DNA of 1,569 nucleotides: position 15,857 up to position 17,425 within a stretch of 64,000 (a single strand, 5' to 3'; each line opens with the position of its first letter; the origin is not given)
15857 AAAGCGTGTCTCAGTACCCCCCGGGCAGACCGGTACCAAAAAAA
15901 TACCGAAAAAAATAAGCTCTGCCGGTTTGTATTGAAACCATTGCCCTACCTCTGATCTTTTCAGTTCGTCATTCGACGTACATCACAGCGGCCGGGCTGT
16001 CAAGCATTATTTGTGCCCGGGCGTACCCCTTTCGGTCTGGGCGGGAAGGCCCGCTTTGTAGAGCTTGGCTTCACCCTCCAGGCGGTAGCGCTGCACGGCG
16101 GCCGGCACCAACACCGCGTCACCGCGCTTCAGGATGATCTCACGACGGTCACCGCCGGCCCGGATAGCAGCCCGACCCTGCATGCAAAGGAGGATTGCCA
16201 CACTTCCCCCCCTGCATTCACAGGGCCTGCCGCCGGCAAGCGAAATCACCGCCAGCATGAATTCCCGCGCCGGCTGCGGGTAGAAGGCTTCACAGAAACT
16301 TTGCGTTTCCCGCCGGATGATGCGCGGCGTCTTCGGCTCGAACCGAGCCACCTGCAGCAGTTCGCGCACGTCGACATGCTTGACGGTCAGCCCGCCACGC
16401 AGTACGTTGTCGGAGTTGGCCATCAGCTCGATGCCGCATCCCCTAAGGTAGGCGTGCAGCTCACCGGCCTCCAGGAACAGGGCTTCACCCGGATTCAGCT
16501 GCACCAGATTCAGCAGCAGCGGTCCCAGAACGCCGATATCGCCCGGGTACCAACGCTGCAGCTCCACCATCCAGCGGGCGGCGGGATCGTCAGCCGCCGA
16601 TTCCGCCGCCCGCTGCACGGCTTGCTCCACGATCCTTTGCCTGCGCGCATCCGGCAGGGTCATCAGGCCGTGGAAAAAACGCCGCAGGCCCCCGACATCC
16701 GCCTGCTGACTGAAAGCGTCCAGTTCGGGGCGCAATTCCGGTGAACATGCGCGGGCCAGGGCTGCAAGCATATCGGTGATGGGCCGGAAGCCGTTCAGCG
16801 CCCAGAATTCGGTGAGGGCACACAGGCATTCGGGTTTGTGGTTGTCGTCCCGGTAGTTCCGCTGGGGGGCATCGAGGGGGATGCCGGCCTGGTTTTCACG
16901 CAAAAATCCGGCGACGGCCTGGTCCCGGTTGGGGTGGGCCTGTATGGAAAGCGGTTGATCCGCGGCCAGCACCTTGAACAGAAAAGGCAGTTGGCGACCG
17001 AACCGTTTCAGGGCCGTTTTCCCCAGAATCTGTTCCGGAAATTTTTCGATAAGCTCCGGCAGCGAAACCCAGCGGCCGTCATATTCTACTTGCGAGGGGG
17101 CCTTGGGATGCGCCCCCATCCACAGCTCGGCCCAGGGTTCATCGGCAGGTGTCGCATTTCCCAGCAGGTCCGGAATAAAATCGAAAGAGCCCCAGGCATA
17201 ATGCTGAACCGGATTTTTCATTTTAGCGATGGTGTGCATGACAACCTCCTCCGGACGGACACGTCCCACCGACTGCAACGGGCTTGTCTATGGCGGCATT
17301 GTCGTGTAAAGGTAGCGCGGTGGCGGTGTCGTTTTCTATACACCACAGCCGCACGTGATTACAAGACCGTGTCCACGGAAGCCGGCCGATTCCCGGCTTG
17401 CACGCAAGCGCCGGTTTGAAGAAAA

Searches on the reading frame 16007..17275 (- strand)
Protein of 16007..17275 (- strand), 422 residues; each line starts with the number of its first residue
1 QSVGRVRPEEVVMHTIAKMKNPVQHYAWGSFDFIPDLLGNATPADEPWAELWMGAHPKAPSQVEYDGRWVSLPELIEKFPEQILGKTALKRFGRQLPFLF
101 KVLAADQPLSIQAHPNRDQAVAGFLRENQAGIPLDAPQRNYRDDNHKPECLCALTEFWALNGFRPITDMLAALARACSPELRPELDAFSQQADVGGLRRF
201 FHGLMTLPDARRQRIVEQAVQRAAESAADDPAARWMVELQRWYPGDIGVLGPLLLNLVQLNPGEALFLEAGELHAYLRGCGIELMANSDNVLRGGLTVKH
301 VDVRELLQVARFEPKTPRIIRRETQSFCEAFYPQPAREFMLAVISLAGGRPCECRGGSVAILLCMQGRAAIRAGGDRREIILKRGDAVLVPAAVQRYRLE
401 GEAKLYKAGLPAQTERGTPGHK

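Call 79: search_protein_families(library=pfam, proteins=[window:16007-17275:-], max_evalue=0.00001)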
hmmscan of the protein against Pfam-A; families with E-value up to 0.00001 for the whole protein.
window:16007-17275:- (422 aa): 2 families
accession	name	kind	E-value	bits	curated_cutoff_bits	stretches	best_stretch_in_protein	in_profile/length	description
PF20511.4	PMI_typeI_cat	-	5.4e-34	117.8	22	1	17-165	2-142/143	Phosphomannose isomerase type I, catalytic domain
PF21621.3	MPI_cupin_dom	-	4.6e-07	30.2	27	1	333-405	6-74/79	Mannose-6-phosphate isomerase, cupin domain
